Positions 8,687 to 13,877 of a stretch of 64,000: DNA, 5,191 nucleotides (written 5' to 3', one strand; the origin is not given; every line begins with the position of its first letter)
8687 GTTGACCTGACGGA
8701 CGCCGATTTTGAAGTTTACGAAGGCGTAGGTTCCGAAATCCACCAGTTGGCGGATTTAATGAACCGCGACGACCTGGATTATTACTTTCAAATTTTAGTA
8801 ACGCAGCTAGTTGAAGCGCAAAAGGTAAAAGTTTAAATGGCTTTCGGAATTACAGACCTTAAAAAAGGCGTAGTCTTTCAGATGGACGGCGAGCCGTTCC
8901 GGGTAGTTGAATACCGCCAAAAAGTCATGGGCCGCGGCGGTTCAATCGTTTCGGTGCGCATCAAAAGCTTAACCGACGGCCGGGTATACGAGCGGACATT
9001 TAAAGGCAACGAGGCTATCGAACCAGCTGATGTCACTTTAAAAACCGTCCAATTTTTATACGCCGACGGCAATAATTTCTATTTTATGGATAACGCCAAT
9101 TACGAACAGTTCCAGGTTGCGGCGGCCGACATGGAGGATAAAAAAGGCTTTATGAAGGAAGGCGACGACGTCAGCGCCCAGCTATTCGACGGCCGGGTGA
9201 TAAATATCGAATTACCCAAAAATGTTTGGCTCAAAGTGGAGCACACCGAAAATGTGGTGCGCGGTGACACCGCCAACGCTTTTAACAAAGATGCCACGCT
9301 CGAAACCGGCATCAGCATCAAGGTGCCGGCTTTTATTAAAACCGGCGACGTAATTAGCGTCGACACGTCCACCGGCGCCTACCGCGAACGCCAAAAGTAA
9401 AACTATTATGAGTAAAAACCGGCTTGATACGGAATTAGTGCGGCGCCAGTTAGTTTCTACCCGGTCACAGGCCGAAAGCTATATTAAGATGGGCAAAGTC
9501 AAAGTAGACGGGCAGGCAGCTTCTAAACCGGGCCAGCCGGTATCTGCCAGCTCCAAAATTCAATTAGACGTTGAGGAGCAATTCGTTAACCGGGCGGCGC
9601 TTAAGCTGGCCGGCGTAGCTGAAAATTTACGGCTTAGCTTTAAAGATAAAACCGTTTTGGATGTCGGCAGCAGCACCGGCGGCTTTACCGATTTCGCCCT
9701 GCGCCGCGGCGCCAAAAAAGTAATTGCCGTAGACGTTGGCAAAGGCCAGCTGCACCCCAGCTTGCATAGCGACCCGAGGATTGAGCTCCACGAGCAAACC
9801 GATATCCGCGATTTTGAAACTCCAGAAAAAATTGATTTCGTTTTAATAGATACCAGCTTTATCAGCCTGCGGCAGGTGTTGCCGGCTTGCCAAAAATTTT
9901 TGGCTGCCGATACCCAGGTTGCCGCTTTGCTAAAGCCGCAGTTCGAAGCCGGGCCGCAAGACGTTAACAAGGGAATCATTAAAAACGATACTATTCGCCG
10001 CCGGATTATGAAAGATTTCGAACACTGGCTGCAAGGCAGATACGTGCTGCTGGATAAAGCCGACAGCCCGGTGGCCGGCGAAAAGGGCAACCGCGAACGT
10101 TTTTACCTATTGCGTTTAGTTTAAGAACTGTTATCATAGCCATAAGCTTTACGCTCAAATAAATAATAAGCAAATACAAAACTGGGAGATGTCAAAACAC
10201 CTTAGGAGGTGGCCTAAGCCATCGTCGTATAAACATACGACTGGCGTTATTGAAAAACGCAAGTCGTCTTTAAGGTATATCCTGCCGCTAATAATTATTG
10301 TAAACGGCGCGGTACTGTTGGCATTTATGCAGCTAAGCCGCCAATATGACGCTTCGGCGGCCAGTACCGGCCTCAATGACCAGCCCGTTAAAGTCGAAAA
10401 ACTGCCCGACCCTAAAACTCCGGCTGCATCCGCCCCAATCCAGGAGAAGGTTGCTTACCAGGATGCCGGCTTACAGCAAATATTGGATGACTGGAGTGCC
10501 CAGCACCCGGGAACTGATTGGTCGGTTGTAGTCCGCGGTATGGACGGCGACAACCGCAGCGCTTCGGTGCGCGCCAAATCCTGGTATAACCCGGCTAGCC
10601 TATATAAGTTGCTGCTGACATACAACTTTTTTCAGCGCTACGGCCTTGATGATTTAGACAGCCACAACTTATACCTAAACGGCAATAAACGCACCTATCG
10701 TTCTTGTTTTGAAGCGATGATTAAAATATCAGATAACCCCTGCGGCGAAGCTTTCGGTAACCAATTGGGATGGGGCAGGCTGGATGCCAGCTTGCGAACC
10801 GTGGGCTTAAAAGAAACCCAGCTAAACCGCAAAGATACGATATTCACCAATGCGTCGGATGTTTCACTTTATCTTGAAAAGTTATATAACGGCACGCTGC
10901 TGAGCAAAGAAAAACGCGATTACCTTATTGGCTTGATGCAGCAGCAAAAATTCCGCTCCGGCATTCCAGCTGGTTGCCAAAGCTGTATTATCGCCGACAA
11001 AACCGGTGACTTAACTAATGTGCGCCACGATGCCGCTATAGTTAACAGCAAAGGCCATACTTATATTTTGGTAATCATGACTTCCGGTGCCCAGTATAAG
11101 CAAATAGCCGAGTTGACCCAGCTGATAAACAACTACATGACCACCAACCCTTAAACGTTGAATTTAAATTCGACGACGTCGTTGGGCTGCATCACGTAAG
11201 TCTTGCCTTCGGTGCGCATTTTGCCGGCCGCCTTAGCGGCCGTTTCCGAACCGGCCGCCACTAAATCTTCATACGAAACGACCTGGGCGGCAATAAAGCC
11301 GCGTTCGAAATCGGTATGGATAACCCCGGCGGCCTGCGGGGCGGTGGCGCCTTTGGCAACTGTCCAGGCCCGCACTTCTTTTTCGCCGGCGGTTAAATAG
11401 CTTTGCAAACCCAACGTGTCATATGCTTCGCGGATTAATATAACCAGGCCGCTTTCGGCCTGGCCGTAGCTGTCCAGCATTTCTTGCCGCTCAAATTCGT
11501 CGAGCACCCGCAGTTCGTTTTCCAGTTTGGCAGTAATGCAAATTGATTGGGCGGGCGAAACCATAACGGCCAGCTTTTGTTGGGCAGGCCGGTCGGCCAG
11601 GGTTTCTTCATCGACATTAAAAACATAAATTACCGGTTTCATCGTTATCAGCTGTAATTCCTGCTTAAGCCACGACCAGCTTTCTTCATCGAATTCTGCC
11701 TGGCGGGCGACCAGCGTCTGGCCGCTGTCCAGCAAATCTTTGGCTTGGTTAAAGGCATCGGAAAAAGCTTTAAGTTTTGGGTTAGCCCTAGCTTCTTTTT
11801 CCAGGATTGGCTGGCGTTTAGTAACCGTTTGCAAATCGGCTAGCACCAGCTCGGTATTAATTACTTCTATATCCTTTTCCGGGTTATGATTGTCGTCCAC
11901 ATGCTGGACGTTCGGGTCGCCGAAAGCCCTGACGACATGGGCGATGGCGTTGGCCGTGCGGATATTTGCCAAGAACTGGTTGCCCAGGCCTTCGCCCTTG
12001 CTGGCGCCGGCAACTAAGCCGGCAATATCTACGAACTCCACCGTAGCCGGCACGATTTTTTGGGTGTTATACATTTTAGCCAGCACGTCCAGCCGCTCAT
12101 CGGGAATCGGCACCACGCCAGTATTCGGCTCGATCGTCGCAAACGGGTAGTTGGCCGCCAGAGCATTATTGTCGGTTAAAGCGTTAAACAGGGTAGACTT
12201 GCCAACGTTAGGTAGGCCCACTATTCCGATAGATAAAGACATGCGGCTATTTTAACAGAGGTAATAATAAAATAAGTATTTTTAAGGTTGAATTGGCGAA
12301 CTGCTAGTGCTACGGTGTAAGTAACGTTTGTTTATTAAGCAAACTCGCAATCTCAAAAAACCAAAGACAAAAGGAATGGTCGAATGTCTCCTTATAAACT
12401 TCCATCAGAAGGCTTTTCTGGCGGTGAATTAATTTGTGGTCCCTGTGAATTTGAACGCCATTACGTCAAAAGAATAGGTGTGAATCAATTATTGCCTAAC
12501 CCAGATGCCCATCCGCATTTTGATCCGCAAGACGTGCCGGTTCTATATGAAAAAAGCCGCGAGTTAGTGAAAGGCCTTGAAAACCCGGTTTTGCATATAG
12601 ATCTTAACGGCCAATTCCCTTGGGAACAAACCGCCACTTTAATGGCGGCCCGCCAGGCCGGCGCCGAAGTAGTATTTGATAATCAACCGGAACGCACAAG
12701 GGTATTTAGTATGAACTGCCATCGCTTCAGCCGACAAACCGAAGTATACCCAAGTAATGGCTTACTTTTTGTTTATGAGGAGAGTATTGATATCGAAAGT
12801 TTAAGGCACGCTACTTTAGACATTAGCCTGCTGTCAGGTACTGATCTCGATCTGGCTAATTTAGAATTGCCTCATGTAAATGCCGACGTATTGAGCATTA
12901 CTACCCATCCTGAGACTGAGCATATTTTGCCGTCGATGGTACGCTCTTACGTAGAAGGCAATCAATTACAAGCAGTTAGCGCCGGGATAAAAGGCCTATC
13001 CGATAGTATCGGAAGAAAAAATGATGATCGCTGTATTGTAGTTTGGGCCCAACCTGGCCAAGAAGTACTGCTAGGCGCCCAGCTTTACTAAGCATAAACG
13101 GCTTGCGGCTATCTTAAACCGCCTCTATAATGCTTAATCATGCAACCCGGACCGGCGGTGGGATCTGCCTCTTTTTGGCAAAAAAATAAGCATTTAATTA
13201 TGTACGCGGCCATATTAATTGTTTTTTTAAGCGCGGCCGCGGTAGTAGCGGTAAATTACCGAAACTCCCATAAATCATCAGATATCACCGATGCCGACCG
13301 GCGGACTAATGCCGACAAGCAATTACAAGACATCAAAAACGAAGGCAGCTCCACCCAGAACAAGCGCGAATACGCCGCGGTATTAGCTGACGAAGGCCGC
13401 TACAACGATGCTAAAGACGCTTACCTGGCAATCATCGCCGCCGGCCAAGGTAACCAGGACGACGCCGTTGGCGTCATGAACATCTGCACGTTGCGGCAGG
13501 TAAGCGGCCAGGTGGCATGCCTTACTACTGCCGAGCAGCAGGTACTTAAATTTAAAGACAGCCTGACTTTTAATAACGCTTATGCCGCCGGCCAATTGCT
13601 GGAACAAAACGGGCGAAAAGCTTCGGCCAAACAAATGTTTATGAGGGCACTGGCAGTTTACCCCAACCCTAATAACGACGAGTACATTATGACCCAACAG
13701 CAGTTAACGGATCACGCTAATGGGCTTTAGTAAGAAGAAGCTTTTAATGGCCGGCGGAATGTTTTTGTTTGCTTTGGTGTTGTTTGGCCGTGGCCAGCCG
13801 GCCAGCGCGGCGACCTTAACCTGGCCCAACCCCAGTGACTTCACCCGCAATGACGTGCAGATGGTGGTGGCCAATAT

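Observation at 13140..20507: Duplicated two-gene module (TM/TPR-like protein + ~1000-aa secreted protein) immediately upstream of the type IV pilus operon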

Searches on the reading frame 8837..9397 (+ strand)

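Call 10: search_protein_families(library=pfam, proteins=[window:8837-9397:+], max_evalue=0.001)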
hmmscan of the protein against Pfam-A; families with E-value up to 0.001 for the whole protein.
window:8837-9397:+ (187 aa): 3 families
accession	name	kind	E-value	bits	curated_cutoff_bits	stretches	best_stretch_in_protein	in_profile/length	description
PF09285.17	Elong-fact-P_C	-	3e-22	78.5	25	1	130-185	1-56/56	Elongation factor P, C-terminal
PF01132.26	EFP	-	2.1e-19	69.6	27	1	69-122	1-54/54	Elongation factor P (EF-P) OB domain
PF08207.18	EFP_N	-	3.5e-16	59.4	23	1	6-59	3-56/58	Elongation factor P (EF-P) KOW-like domain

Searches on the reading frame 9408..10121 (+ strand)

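Call 10: search_protein_families(library=pfam, proteins=[window:9408-10121:+], max_evalue=0.001)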
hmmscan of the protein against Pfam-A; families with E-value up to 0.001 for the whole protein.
window:9408-10121:+ (238 aa): 4 families
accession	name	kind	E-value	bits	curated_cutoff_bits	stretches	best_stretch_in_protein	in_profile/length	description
PF01728.25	FtsJ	-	1.6e-35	123.1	24.1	1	59-234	1-178/181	FtsJ-like methyltransferase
PF01479.30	S4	-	3.8e-10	39.8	22.8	1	5-48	2-45/48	S4 domain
PF13649.12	Methyltransf_25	-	1.6e-05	25.9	27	1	83-158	1-86/97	Methyltransferase domain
PF13489.12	Methyltransf_23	-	2.1e-05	24.8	27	1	70-178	13-111/164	Methyltransferase domain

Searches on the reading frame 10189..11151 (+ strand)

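Call 10: search_protein_families(library=pfam, proteins=[window:10189-11151:+], max_evalue=0.001)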
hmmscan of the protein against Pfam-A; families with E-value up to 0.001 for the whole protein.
window:10189-11151:+ (321 aa): 1 family
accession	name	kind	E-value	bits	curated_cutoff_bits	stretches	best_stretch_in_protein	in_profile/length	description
PF13354.11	Beta-lactamase2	-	2.1e-35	122.4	22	1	113-298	2-214/214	Beta-lactamase enzyme family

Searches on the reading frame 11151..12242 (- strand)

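Call 10: search_protein_families(library=pfam, proteins=[window:11151-12242:-], max_evalue=0.001)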
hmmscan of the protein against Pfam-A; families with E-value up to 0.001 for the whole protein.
window:11151-12242:- (363 aa): 3 families
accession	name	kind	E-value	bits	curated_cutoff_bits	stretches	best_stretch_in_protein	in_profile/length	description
PF06071.19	YchF-GTPase_C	-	1.9e-37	127.7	27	1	279-362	1-84/84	Protein of unknown function (DUF933)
PF01926.29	MMR_HSR1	-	8.5e-23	81.1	21.9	1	5-116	2-93/113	50S ribosome-binding GTPase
PF02421.24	FeoB_N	-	4.3e-09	36.5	27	1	5-52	3-50/156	Ferrous iron transport protein B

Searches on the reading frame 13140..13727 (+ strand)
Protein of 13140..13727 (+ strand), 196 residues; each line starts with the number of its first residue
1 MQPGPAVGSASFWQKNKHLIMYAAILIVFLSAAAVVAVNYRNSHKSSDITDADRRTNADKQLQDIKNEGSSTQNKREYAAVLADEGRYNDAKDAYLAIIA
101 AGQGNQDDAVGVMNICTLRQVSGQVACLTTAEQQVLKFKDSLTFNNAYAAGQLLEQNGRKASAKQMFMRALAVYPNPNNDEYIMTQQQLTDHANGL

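Call 9: search_protein_families(library=pfam, proteins=[window:13140-13727:+], max_evalue=1)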
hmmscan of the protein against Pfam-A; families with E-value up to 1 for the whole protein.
window:13140-13727:+ (196 aa): 15 families
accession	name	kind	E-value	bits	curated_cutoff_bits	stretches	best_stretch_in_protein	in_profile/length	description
PF13428.12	TPR_14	-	3e-06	27.8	23.5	1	147-176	4-33/44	Tetratricopeptide repeat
PF13181.12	TPR_8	-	0.0002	21.7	25.7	1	148-176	5-33/34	Tetratricopeptide repeat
PF13424.12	TPR_12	-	0.00061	20.4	30.1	1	141-175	41-76/77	Tetratricopeptide repeat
PF07719.23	TPR_2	-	0.00069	20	27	1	148-176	5-33/34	Tetratricopeptide repeat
PF02064.20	MAS20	-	0.0079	16.7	27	1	143-179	77-113/132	MAS20 protein import receptor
PF00515.34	TPR_1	-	0.015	15.5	27.8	1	151-176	8-33/34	Tetratricopeptide repeat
PF04049.19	ANAPC8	-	0.049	13.5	23.8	1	77-175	109-195/267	Anaphase promoting complex subunit 8 / Cdc23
PF14559.12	TPR_19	-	0.12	13.1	25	0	148-178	29-58/68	Tetratricopeptide repeat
PF13174.12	TPR_6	-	0.13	13.4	26.3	1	148-176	4-32/33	Tetratricopeptide repeat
PF07720.18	TPR_3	-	0.17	12.5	20.7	1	78-99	7-29/34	Tetratricopeptide repeat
PF22282.1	CydS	-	0.19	12.1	25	1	19-34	5-20/31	CydS-like protein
PF13432.12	TPR_16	-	0.29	12.1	32.7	0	148-175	1-28/65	Tetratricopeptide repeat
PF09976.15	TPR_21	-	0.48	10.6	25.5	0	11-178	2-180/193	Tetratricopeptide repeat-like domain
PF11846.14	Wzy_C_2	-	0.83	10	28.5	1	152-181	154-183/191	Virulence factor membrane-bound polymerase, C-terminal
PF13374.12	TPR_10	-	0.93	10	27.5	0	151-174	9-32/42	Tetratricopeptide repeat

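Call 37: search_protein_families(library=ncbifam, proteins=[window:13140-13727:+], max_evalue=0.01)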
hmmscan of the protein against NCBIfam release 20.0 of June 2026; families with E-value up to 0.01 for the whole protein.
window:13140-13727:+ (196 aa): 0 families

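Call 66: list_cluster_members(proteins=[P0001, P0006, window:13140-13727:+, window:20669-21706:+, P0111, P0155, P0130])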
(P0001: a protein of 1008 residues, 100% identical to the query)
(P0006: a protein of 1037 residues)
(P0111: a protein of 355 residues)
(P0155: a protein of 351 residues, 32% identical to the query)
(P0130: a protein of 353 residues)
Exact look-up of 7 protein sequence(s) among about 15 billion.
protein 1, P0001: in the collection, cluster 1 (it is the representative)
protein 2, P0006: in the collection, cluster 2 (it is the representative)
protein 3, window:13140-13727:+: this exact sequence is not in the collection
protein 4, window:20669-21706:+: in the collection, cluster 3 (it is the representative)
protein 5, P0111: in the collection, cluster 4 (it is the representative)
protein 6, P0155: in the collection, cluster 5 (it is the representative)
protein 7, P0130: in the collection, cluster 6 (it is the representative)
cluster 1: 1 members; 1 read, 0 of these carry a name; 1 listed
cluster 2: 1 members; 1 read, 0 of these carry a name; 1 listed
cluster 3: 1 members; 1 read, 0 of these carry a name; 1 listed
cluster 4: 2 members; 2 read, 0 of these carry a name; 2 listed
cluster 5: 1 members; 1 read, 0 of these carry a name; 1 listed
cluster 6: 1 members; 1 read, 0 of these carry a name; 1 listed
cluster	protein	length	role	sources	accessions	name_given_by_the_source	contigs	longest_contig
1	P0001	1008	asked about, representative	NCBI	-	-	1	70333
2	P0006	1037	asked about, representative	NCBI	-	-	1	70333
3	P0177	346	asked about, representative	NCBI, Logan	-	-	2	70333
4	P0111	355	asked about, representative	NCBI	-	-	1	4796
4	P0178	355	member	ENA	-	-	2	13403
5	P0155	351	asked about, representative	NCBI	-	-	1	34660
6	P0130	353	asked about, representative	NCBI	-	-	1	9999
